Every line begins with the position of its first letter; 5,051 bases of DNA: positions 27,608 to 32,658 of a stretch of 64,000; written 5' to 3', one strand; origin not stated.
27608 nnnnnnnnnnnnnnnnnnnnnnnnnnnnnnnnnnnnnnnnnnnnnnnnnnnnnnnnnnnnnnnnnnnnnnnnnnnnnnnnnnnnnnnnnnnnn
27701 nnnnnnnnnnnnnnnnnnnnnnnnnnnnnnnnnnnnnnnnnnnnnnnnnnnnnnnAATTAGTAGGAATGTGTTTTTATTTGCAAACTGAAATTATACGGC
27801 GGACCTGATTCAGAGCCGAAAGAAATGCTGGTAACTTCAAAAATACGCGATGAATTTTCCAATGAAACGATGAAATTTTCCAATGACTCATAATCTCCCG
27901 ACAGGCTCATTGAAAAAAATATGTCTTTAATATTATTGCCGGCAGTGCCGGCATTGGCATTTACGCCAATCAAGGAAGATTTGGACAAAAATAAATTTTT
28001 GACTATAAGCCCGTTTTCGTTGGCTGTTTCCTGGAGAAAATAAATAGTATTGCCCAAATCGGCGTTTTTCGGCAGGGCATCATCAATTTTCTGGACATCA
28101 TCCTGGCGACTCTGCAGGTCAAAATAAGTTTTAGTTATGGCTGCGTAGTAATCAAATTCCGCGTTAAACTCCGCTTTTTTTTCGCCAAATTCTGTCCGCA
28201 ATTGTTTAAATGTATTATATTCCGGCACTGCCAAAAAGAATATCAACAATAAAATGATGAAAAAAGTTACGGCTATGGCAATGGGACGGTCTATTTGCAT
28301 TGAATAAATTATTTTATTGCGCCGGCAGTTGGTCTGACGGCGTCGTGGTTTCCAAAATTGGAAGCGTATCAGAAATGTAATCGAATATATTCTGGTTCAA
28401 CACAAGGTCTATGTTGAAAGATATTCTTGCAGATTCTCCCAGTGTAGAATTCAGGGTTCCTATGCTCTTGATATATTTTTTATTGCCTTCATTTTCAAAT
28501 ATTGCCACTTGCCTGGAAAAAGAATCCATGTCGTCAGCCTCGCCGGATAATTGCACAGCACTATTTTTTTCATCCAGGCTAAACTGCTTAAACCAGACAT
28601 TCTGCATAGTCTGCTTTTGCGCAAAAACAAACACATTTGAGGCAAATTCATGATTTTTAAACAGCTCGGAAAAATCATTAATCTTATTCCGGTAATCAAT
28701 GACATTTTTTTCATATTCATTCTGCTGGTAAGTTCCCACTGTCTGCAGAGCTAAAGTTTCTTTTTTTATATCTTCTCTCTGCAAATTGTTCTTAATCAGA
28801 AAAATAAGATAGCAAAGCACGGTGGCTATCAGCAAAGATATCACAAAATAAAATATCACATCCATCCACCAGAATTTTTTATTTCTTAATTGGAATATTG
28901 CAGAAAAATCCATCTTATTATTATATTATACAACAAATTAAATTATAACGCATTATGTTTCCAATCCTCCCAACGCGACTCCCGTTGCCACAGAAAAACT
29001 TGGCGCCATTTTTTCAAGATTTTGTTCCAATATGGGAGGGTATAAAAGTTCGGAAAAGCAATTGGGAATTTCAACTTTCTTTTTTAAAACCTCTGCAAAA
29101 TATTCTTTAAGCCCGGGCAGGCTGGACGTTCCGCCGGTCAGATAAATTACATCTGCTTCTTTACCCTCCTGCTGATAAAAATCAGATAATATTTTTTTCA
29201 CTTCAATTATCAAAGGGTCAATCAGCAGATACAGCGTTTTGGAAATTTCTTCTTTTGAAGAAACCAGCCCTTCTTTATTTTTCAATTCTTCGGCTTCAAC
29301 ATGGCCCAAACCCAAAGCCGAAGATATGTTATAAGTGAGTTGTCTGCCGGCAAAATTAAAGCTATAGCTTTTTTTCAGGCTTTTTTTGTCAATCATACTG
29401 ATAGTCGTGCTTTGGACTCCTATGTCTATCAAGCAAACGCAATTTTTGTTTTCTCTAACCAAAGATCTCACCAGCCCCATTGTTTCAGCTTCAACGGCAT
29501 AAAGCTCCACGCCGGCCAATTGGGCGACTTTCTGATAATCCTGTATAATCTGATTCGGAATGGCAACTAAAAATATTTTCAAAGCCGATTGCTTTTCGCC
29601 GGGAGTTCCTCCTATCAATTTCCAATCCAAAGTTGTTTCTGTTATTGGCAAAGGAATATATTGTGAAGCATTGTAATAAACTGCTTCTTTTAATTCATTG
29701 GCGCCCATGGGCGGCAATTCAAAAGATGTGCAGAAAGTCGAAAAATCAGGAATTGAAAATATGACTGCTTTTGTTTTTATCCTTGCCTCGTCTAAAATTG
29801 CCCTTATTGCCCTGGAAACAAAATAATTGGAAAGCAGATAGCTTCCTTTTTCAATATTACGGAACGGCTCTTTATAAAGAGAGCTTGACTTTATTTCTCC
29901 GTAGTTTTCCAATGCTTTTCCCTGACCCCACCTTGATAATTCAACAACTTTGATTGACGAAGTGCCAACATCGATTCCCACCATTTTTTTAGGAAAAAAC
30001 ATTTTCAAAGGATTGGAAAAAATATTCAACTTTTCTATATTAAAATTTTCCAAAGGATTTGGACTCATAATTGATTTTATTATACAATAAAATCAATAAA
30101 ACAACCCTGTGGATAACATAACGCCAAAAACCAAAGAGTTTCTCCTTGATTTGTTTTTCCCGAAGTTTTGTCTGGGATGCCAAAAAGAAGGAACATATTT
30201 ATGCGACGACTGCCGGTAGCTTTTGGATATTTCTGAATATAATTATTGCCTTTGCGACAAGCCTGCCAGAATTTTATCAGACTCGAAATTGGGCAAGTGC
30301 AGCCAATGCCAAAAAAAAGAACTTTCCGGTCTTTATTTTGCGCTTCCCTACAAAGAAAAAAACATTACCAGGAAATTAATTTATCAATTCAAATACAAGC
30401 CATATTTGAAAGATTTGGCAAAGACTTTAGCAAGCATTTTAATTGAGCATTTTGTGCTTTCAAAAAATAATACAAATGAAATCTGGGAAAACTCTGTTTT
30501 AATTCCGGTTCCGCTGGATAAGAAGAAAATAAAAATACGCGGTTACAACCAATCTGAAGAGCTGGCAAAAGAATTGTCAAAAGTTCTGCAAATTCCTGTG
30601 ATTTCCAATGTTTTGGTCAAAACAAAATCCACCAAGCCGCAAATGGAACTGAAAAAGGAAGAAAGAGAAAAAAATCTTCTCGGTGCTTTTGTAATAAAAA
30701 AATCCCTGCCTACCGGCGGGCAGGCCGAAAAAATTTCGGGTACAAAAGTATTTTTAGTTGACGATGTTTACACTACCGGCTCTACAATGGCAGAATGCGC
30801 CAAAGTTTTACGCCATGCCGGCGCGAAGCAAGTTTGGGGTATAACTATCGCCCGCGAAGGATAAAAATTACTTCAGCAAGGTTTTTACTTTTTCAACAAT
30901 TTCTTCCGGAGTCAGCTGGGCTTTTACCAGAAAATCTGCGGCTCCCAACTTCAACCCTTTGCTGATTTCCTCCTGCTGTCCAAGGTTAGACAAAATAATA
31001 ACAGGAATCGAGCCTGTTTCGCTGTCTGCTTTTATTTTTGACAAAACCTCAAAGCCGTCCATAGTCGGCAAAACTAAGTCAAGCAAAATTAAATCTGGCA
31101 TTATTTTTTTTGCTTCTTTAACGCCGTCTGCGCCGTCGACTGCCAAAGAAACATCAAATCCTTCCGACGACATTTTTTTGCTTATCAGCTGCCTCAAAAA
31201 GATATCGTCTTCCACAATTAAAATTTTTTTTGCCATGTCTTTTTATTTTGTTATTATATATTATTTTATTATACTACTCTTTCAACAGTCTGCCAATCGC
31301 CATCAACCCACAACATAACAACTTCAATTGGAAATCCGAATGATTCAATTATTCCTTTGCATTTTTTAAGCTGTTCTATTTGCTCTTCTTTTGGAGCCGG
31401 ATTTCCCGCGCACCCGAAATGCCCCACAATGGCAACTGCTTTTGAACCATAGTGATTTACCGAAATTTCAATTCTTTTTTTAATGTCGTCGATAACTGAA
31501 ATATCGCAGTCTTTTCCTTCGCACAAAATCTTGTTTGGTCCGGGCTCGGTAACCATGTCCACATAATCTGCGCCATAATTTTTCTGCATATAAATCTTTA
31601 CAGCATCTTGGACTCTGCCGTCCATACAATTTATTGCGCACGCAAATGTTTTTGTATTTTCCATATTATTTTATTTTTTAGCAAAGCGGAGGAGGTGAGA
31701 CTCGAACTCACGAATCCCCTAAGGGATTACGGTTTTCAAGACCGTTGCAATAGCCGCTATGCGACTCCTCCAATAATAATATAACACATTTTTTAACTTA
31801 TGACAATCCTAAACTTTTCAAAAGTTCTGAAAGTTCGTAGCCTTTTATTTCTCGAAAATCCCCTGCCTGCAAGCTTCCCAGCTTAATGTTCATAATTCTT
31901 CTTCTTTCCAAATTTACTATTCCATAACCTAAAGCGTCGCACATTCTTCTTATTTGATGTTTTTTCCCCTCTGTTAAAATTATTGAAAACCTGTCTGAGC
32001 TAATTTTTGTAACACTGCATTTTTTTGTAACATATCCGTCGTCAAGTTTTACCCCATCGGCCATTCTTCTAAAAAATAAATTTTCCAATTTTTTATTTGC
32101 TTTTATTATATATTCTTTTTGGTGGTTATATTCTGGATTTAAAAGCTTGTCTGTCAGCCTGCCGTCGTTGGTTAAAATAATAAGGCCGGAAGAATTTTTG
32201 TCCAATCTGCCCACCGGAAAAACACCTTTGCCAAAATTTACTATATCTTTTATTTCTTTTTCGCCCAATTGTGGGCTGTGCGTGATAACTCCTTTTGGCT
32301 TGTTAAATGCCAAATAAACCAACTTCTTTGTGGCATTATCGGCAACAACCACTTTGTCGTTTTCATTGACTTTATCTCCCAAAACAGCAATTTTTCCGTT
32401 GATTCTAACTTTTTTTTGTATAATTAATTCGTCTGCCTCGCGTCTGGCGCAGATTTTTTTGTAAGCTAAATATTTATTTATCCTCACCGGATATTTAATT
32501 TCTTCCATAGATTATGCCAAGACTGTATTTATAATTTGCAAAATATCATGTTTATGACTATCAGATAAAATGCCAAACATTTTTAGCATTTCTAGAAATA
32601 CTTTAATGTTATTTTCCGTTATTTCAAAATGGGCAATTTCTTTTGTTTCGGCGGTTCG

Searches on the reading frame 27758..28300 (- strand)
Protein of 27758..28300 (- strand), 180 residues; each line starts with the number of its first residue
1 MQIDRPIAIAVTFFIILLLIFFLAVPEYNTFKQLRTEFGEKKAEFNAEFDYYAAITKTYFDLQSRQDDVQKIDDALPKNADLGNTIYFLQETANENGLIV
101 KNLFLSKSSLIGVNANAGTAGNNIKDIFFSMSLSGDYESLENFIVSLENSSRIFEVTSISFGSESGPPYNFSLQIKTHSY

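Call 11: search_protein_families(library=pfam, proteins=[window:27758-28300:-], max_evalue=0.01)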
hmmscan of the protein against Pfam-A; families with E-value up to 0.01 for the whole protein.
window:27758-28300:- (180 aa): 1 family
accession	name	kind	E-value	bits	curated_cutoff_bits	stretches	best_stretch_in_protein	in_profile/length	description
PF04350.18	PilO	-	4.3e-05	24.1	22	1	34-179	4-142/145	Pilus assembly protein, PilO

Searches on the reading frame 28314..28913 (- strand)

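Call 11: search_protein_families(library=pfam, proteins=[window:28314-28913:-], max_evalue=0.01)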
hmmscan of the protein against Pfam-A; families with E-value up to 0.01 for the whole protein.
window:28314-28913:- (199 aa): 1 family
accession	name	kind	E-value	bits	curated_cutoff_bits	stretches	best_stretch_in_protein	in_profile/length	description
PF16257.11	UxaE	-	0.0013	17.9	27.1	1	38-96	274-326/475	tagaturonate epimerase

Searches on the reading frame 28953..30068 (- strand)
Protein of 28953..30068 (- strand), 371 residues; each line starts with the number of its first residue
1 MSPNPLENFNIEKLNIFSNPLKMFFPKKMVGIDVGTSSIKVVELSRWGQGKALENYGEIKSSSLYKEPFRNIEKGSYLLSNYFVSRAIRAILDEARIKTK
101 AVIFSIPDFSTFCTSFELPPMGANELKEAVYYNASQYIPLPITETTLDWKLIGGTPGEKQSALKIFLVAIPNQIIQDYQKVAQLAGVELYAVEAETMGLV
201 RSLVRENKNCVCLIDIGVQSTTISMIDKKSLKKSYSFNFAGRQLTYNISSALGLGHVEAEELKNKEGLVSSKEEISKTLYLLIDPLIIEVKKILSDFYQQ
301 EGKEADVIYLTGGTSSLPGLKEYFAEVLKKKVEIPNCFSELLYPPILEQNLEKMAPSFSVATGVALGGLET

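Call 12: search_protein_families(library=pfam, proteins=[window:28953-30068:-], max_evalue=0.01)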
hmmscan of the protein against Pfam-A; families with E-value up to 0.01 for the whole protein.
window:28953-30068:- (371 aa): 5 families
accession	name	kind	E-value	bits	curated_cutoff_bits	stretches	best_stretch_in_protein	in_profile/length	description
PF11104.14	PilM_2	-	4.9e-36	124.8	27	1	31-366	1-337/340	Type IV pilus assembly protein PilM;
PF14450.12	FtsA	-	3.5e-13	50.4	31.8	1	212-337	1-112/127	Cell division protein FtsA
PF01869.26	BcrAD_BadFG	-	0.00032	20.7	31.5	0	286-332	202-248/271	BadF/BadG/BcrA/BcrD ATPase family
PF02782.22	FGGY_C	-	0.00062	20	27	1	287-337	132-182/198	FGGY family of carbohydrate kinases, C-terminal domain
PF06723.19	MreB_Mbl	-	0.0011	18.4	27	0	273-334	240-303/327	MreB/Mbl protein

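Call 16: find_homologous_proteins(query=window:28953-30068:-)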
Query window:28953-30068:- (371 aa): 845 proteins with E <= 0.001 among 8000 candidates; the best 120 are listed.
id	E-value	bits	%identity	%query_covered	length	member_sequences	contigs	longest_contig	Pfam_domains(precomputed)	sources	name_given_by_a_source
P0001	1.3e-238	809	100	100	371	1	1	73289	PF14450.13,PF11104.15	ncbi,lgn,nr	ncbi:MAG: type IV pilus assembly protein PilM [Candidatus Staskawiczbacteria bacterium]|nr:type IV p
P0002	2.3e-219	746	91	100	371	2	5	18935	PF14450.13,PF11104.15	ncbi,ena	-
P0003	1.0e-215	734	88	100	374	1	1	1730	PF14450.13,PF11104.15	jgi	-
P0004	3.1e-215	732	89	100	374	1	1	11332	PF14450.13,PF11104.15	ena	-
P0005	3.7e-215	732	88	100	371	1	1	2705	PF14450.13,PF11104.15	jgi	jgi:type IV pilus assembly protein PilM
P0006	1.2e-214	730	90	97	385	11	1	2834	PF14450.13,PF11104.15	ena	-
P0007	3.1e-214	729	88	100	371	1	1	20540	PF14450.13,PF11104.15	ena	-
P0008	6.0e-214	728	87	100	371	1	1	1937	PF14450.13,PF11104.15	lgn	-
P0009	9.5e-214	727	87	100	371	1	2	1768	PF14450.13,PF11104.15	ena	-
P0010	2.9e-213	726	88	100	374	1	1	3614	PF02782.23,PF14450.13,PF11104.15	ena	-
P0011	3.1e-213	726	89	98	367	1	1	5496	PF14450.13,PF11104.15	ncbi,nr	ncbi:MAG: type IV pilus assembly protein PilM [Candidatus Staskawiczbacteria bacterium]|nr:type IV p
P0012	1.0e-212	724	87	100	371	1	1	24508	PF02782.23,PF14450.13,PF11104.15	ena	-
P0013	1.8e-212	723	86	99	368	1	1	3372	PF14450.13,PF11104.15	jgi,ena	-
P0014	2.0e-212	723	86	100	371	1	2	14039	PF14450.13,PF11104.15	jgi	jgi:type IV pilus assembly protein PilM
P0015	1.3e-211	720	85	100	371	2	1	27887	PF14450.13,PF11104.15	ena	-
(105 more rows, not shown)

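Call 17: find_related_loci(query=window:28953-30068:-, collection=genome_contigs, flank=10000)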
Query window:28953-30068:- (371 aa) in genome_contigs; peptide patterns used: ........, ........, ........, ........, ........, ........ (x = any residue, [..] = any of these).
81 stretches matched a pattern; 31 encode a relative of the query (tblastn E <= 1e-3); 31 distinct loci.
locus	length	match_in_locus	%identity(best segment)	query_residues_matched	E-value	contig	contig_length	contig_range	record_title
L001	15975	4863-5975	91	1-371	0e+0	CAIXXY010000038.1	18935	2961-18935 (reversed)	Candidatus Staskawiczbacteria bacterium isolate AlinenSediments_bin-5022 genome assembly, contig: bin-5022:38/66, whole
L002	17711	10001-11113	89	1-371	0e+0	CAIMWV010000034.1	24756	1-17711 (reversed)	MAG: Candidatus Staskawiczbacteria bacterium isolate AlinenSediments_bin-0833 genome assembly, contig: bin-0833:34/35, w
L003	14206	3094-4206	86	1-371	0e+0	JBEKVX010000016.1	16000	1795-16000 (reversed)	MAG: Candidatus Staskawiczbacteria bacterium isolate SPRUCE 614 SPRUCE_614_16, whole genome shotgun sequence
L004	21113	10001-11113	87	1-371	0e+0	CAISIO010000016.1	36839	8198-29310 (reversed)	MAG: Candidatus Staskawiczbacteria bacterium isolate MJ-time_bin-6037 genome assembly, contig: bin-6037:16/45, whole gen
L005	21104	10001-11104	85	4-371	0e+0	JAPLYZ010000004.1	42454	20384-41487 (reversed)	MAG: Candidatus Staskawiczbacteria bacterium isolate LacPavin_0920_WC70_MAG_39_33 LacPavin_0920_WC70_scaffold_1342433, w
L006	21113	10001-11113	86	1-371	0e+0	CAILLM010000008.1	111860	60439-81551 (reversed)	Candidatus Staskawiczbacteria bacterium isolate AlinenLipids_bin-6305 genome assembly, contig: bin-6305:08/11, whole gen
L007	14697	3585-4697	84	1-371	0e+0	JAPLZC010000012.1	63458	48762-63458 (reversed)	MAG: Candidatus Staskawiczbacteria bacterium isolate LacPavin_0818_WC45_MAG_38_24 LacPavin_0818_WC45_scaffold_6252, whol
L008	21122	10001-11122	85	1-371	0e+0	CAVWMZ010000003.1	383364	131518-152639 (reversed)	MAG: Candidatus Staskawiczbacteria bacterium isolate MFD01223.bin.2.87 genome assembly, contig: contig_24919, whole geno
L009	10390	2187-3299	83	1-371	0e+0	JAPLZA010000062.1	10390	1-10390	MAG: Candidatus Staskawiczbacteria bacterium isolate LacPavin_0419_WC70L_MAG_36_7 LacPavin_0419_WC70L_scaffold_244229, w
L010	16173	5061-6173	85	1-371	0e+0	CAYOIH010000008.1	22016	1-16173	MAG TPA_asm: uncultured Candidatus Saccharibacteria bacterium isolate SRP178699_co1_594 genome assembly, contig: NODE_27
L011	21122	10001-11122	83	1-371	0e+0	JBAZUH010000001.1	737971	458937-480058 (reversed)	MAG: Candidatus Staskawiczbacteria bacterium isolate SO_2017_GW1_222 NODE_53_length_737971_cov_21.817232_OW334_2017, who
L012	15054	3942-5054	82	1-371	0e+0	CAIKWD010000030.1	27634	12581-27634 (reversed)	Candidatus Staskawiczbacteria bacterium isolate MJ-time_bin-8344 genome assembly, contig: bin-8344:30/31, whole genome s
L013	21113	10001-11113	82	1-371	0e+0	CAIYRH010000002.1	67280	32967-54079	Candidatus Staskawiczbacteria bacterium isolate AlinenLipids_bin-9095 genome assembly, contig: bin-9095:02/18, whole gen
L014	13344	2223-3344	81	1-371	0e+0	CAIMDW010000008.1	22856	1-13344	MAG: Candidatus Staskawiczbacteria bacterium isolate AlinenLipids_bin-0015 genome assembly, contig: bin-0015:08/45, whol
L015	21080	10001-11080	84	11-370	0e+0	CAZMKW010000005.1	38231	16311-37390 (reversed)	MAG TPA_asm: uncultured Candidatus Saccharibacteria bacterium isolate SRP178699_co1_461 genome assembly, contig: NODE_10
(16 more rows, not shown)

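Call 51: find_related_loci(query=A1, collection=metagenome_contigs, flank=10000)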
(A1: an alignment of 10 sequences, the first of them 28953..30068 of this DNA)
Query A1 (371 aa) in metagenome_contigs; peptide patterns used: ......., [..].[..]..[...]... (x = any residue, [..] = any of these).
600 stretches matched a pattern (row limit reached: there are more); 167 encode a relative of the query (tblastn E <= 1e-3); the best 80 are kept; 80 distinct loci.
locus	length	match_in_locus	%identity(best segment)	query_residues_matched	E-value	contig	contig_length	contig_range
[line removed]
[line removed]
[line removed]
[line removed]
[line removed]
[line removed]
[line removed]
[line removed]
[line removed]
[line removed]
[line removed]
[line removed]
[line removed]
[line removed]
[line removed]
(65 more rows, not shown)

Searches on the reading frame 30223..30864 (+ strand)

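Call 12: search_protein_families(library=pfam, proteins=[window:30223-30864:+], max_evalue=0.01)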
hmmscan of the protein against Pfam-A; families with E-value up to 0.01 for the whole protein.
window:30223-30864:+ (213 aa): 1 family
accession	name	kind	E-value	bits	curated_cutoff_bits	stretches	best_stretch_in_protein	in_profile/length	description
PF00156.33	Pribosyltran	-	5.5e-08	32.7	26.3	1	112-205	41-119/158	Phosphoribosyl transferase domain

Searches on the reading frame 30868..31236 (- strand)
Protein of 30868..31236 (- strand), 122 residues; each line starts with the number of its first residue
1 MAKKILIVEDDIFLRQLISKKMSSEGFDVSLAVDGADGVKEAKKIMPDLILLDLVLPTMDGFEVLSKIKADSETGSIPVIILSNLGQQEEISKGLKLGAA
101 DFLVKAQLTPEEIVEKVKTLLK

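Call 12: search_protein_families(library=pfam, proteins=[window:30868-31236:-], max_evalue=0.01)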
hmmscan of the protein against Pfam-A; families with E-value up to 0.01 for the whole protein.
window:30868-31236:- (122 aa): 1 family
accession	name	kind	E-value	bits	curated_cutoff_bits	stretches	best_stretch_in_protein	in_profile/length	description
PF00072.30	Response_reg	-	5e-24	85.1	30.2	1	5-117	1-110/111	Response regulator receiver domain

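Call 58: search_protein_families(library=ncbifam, proteins=[window:30868-31236:-], max_evalue=0.1)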
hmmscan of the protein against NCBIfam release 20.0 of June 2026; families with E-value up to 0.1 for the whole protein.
window:30868-31236:- (122 aa): 98 families (the best 25 are shown)
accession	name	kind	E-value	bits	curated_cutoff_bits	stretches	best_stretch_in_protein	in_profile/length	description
NF007135.0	PRK09581.1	equivalog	3.4e-26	92.1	474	1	1-120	1-119/457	PleD family two-component system response regulator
TIGR02154.1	PhoB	equivalog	8.4e-25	87.4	296.2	1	1-121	1-120/226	phosphate regulon transcriptional regulator PhoB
NF045944.1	ResRegRpaBCyano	equivalog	2.1e-23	82.9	330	1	6-122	1-113/229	response regulator transcription factor RpaB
NF040689.1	MtrAB_MtrA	equivalog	2.1e-22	79.6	300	1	5-121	1-113/219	MtrAB system response regulator MtrA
NF007969.0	PRK10693.1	equivalog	1.4e-21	76.9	329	1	2-117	7-120/337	two-component system response regulator RssB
TIGR01387.1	cztR_silR_copR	subfamily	3.4e-21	75.9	279.2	1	5-122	1-115/218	heavy metal response regulator transcription factor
NF041733.1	resp_reg_CseB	equivalog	9.1e-21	74.3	350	1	4-120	2-114/228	two-component system response regulator CseB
NF012227.0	AdeR_RR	equivalog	1.4e-20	73.8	340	1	2-122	11-127/239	efflux system response regulator transcription factor AdeR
NF007546.0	PRK10161.1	equivalog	3.8e-20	72.5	471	1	1-121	1-120/229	phosphate response regulator transcription factor PhoB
NF007346.1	PRK09836.1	equivalog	3.1e-19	69.7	420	1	4-122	2-117/227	copper/silver response regulator transcription factor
NF007005.1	PRK09468.1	equivalog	3.6e-19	69.1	331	1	2-121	3-119/237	osmolarity response regulator transcription factor OmpR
NF040534.1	resp_reg_YycF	equivalog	5.8e-19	68.3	340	1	3-121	1-115/231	response regulator YycF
NF007982.1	PRK10710.1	equivalog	7.1e-19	68.3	380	1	3-122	8-123/235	envelope stress response regulator BaeR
NF045991.1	RespRegCtrARhodob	equivalog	7.7e-19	68.3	350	1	4-121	2-116/224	response regulator transcription factor CtrA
NF045505.1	RR_RssB_Pseudo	equivalog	1.8e-18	66.8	700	1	4-106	7-107/394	two-component system response regulator RssB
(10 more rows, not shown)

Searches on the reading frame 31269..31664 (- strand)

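Call 12: search_protein_families(library=pfam, proteins=[window:31269-31664:-], max_evalue=0.01)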
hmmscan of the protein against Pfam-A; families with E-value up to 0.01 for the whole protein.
window:31269-31664:- (131 aa): 2 families
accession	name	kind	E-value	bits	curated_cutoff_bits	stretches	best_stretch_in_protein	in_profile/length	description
PF20393.3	Pro_CA_2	-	1.3e-43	148.6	30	1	4-126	2-121/125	Putative carbonic anhydrase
PF00484.24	Pro_CA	-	0.0025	18.5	25.7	0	10-93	3-73/156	Carbonic anhydrase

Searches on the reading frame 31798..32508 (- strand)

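Call 14: search_protein_families(library=pfam, proteins=[window:31798-32508:-], max_evalue=0.01)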
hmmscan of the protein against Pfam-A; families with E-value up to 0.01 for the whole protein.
window:31798-32508:- (236 aa): 2 families
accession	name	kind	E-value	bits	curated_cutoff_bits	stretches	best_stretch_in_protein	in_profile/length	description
PF00849.27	PseudoU_synth_2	-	4.6e-21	76.1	26.8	1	65-191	2-151/152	RNA pseudouridylate synthase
PF01479.30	S4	-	1.8e-08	34.4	22.8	1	8-53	1-48/48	S4 domain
